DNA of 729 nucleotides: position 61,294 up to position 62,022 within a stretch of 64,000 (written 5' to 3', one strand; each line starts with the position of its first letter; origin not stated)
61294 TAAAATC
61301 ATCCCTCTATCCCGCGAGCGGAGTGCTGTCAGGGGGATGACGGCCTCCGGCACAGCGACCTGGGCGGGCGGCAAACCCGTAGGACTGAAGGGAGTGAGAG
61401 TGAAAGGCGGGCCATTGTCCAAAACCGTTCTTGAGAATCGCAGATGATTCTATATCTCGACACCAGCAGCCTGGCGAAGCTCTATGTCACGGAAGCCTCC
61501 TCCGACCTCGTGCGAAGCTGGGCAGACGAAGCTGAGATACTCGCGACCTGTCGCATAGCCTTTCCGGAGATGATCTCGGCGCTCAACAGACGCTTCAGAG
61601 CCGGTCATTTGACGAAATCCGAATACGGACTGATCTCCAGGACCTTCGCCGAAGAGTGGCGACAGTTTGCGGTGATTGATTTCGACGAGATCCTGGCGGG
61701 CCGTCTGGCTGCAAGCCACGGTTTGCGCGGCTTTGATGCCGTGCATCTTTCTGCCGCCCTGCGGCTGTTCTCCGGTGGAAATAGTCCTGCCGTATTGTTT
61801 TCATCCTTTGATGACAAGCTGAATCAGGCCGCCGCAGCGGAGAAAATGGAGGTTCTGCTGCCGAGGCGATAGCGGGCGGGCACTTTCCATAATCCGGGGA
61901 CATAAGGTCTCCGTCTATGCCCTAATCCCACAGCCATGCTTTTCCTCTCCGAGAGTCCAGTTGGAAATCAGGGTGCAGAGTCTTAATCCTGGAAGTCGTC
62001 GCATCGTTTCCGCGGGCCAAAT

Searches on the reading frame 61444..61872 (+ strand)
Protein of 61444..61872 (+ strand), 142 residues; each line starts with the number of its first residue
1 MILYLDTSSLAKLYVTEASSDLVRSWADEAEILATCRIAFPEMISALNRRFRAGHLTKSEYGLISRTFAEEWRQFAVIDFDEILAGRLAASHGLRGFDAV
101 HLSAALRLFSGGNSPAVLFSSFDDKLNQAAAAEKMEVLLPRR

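Call 72: search_protein_families(library=pfam, proteins=[window:61444-61872:+], max_evalue=0.001)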
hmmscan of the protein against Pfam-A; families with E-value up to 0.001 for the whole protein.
window:61444-61872:+ (142 aa): 1 family
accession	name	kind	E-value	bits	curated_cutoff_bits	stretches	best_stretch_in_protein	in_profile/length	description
PF01850.27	PIN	-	4.3e-07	31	23.6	1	4-130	2-118/120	PIN domain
